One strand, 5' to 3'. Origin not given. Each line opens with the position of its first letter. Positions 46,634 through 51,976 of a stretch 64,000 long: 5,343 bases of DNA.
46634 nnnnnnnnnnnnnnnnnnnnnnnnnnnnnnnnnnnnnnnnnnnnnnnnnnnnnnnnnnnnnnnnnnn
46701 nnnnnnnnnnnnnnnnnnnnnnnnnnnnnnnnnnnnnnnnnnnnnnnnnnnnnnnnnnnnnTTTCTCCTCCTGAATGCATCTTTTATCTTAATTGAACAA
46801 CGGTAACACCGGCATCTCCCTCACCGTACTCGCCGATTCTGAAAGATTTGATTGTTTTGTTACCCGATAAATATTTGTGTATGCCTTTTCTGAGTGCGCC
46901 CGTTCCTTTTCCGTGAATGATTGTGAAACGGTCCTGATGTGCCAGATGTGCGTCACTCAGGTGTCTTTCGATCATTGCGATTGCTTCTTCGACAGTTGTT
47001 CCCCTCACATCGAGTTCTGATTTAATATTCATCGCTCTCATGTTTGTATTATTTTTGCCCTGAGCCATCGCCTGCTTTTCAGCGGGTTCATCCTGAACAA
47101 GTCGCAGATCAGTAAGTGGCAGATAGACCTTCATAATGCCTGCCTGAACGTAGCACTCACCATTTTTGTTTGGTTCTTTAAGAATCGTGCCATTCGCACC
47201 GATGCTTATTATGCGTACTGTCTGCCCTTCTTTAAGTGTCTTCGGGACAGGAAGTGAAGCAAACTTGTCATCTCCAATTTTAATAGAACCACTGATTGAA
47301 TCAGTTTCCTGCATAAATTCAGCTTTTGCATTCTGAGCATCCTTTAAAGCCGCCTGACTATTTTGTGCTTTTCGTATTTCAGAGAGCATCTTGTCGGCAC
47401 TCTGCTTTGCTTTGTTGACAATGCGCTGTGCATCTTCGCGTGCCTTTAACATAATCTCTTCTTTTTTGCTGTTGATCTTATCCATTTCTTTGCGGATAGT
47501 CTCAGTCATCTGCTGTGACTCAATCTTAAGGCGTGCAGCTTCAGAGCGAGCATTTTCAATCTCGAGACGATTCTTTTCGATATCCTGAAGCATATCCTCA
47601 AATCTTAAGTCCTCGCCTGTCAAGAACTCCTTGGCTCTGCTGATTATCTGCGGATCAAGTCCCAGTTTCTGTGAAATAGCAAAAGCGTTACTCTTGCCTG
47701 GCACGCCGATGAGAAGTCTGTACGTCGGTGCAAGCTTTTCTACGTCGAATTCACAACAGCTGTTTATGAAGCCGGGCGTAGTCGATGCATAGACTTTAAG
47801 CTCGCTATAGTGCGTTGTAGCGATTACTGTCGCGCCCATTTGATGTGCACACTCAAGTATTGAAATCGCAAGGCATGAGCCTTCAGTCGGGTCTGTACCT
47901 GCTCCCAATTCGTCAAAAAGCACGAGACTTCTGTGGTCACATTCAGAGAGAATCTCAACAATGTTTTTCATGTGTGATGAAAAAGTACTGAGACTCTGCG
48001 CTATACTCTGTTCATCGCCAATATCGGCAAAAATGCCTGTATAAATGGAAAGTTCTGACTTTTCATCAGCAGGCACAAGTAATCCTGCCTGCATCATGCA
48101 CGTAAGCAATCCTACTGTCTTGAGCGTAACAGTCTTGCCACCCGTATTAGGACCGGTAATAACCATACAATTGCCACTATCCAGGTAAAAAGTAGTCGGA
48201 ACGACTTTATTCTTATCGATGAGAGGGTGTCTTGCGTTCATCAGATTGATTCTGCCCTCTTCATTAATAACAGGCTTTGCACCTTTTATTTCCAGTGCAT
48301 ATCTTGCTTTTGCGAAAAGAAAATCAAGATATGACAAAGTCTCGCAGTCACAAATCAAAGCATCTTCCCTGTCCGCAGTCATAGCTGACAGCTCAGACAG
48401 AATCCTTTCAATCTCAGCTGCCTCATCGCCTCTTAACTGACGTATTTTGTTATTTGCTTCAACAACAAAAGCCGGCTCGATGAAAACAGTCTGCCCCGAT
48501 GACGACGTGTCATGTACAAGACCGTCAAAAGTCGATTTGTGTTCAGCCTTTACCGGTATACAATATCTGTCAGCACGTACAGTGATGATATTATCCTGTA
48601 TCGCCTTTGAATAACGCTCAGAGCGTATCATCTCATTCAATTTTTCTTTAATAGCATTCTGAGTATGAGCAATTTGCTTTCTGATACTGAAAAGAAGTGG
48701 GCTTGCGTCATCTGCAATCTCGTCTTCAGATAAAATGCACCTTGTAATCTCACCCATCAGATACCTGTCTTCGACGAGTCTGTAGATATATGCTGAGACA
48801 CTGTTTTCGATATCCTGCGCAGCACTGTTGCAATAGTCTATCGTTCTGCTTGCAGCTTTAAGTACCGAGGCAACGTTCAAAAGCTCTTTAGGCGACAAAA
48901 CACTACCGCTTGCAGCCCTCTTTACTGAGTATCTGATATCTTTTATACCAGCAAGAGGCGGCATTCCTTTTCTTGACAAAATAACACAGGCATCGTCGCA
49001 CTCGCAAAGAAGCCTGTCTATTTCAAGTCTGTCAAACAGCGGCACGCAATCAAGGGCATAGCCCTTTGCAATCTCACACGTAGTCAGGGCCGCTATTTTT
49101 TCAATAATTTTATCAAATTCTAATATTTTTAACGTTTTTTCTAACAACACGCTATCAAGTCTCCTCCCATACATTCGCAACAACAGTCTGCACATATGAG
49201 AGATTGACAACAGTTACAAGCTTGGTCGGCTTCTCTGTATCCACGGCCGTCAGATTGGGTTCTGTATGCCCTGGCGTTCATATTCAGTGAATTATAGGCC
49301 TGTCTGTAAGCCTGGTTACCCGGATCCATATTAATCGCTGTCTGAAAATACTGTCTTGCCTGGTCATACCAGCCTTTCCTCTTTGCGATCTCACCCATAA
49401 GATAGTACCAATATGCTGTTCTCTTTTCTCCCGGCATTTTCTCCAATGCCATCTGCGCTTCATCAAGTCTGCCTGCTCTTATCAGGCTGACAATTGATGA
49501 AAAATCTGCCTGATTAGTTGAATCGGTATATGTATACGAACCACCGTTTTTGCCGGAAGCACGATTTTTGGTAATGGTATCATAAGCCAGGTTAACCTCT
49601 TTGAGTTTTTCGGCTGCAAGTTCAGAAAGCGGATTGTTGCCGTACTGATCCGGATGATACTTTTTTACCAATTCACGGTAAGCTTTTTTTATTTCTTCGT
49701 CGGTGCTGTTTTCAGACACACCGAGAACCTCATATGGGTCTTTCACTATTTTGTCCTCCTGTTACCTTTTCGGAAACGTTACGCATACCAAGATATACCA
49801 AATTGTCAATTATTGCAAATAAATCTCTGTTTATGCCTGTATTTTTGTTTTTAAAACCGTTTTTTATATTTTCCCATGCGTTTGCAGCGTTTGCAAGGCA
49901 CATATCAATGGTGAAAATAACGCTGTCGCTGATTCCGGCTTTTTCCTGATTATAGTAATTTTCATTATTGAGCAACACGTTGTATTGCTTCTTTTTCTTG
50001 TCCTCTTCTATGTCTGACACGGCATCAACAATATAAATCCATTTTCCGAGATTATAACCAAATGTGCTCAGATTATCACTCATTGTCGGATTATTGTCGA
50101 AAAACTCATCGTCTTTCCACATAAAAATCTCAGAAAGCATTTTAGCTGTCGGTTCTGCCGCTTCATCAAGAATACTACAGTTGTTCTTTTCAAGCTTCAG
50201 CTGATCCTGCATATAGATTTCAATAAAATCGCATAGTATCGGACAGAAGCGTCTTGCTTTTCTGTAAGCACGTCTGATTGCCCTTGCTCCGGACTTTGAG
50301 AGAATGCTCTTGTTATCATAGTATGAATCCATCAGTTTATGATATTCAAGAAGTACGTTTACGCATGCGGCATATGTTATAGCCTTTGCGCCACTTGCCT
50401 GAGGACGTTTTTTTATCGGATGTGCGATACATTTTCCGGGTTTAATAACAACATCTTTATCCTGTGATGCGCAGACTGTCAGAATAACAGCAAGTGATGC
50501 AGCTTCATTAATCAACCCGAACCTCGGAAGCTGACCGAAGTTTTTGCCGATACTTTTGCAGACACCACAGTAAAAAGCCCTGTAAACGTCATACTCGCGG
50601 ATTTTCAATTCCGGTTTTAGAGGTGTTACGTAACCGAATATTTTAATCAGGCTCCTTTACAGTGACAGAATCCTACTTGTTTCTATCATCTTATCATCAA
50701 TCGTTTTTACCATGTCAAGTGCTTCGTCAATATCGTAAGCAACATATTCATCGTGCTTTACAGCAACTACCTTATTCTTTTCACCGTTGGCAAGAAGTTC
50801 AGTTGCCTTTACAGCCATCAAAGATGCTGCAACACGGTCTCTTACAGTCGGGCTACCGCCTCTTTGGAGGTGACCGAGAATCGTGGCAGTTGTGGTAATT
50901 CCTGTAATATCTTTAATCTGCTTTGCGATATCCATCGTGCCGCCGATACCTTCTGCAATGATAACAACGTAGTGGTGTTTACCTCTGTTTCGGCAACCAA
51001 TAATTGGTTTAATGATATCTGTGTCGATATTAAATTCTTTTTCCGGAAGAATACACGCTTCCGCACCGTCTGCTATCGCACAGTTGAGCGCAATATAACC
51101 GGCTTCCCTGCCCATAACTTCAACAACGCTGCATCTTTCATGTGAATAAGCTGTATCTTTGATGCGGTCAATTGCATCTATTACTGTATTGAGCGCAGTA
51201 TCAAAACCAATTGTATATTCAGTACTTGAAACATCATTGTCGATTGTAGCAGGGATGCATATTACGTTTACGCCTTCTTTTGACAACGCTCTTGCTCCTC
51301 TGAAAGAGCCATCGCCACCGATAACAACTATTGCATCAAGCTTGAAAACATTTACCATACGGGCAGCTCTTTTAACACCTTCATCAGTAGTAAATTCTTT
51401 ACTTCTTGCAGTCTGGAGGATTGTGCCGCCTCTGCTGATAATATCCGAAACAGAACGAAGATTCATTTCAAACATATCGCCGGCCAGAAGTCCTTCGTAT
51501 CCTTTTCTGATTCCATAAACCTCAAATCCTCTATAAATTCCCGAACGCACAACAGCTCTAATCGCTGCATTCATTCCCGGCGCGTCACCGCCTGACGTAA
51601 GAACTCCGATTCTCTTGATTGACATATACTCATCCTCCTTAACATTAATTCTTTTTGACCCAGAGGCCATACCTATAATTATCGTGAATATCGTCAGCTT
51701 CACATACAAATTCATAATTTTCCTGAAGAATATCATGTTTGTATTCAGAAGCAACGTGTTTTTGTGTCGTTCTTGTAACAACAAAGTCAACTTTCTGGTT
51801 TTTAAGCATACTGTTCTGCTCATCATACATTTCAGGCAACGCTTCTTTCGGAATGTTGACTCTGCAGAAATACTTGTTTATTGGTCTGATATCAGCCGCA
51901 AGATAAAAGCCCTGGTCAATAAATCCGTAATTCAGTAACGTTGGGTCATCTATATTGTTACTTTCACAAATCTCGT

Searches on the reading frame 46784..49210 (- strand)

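Call 8: search_protein_families(library=pfam, proteins=[window:46784-49210:-], max_evalue=0.01)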
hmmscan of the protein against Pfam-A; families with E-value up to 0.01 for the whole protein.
window:46784-49210:- (808 aa): 4 families
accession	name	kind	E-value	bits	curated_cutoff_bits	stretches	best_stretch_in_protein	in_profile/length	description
PF00488.27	MutS_V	-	6.7e-33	114.7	30.2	1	349-530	1-184/188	MutS domain V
PF01713.27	Smr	-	1.5e-22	79.9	25.7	1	733-808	1-77/77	Smr domain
PF20297.4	MSSS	-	3.7e-12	46.2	26.8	1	661-702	1-42/42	MutS2 and Smr-associated SH3 domain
PF13401.12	AAA_22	-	0.0082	16.9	27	0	345-434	4-92/130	AAA domain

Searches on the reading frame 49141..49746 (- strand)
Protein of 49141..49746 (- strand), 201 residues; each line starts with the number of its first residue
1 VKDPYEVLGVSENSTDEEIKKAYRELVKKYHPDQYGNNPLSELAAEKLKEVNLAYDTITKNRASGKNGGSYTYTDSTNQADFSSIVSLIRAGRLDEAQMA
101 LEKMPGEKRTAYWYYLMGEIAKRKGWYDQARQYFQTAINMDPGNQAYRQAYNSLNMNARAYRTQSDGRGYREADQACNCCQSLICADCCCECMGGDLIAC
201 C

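Call 8: search_protein_families(library=pfam, proteins=[window:49141-49746:-], max_evalue=0.01)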
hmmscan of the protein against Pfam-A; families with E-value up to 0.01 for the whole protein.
window:49141-49746:- (201 aa): 14 families
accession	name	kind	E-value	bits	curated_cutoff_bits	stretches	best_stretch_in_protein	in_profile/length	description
PF00226.36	DnaJ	-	3.2e-17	62.8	27.8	1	3-60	1-55/63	DnaJ domain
PF07719.23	TPR_2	-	6.5e-07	29.4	27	1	111-144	1-34/34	Tetratricopeptide repeat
PF13181.12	TPR_8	-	1.1e-06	28.7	25.7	1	114-143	4-33/34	Tetratricopeptide repeat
PF14559.12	TPR_19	-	7.5e-06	26.6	25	0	88-119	35-67/68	Tetratricopeptide repeat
PF06552.18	TOM20_plant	-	7.7e-05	23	20.6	1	116-160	85-126/187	Plant specific mitochondrial import receptor subunit TOM20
PF13428.12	TPR_14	-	0.00021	22.1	23.5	0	114-151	4-41/44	Tetratricopeptide repeat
PF00515.34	TPR_1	-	0.00029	21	27.8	1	111-144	1-34/34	Tetratricopeptide repeat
PF13174.12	TPR_6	-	0.00066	20.6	26.3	0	114-142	3-31/33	Tetratricopeptide repeat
PF20308.4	TPR-S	-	0.00074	20.5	27.6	1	79-153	19-88/102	Tetratricopeptide Repeats-Sensor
PF13424.12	TPR_12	-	0.0011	19.6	30.1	0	104-141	33-75/77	Tetratricopeptide repeat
PF22871.2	AimR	-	0.0012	18.5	26.7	1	70-136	222-293/309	AimR transcriptional regulator-like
PF13429.12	TPR_15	-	0.0015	18.5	26.2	1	77-151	121-186/280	Tetratricopeptide repeat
PF09976.15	TPR_21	-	0.002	18.3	25.5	1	6-145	44-180/193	Tetratricopeptide repeat-like domain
PF13432.12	TPR_16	-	0.0075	17.1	32.7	0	88-144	7-64/65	Tetratricopeptide repeat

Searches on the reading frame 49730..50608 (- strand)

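Call 8: search_protein_families(library=pfam, proteins=[window:49730-50608:-], max_evalue=0.01)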
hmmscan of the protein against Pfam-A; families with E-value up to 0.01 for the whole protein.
window:49730-50608:- (292 aa): 1 family
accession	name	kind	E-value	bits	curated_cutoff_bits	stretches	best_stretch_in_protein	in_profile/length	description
PF18937.5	DUF5685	-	1.8e-65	221.5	26.7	1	1-278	12-269/272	Family of unknown function (DUF5685)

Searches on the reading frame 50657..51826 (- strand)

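Call 9: search_protein_families(library=pfam, proteins=[window:50657-51826:-], max_evalue=0.01)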
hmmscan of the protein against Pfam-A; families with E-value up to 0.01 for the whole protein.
window:50657-51826:- (389 aa): 3 families
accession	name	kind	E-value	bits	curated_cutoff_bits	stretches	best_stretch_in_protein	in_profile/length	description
PF00365.25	PFK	-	3.6e-107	358.3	30.9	1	72-345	1-277/277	Phosphofructokinase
PF01513.26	NAD_kinase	-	0.00086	20.1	25.5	1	150-193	60-104/130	ATP-NAD kinase N-terminal domain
PF00781.29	DAGK_cat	-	0.006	16.6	23.6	0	144-202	37-98/125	Diacylglycerol kinase catalytic domain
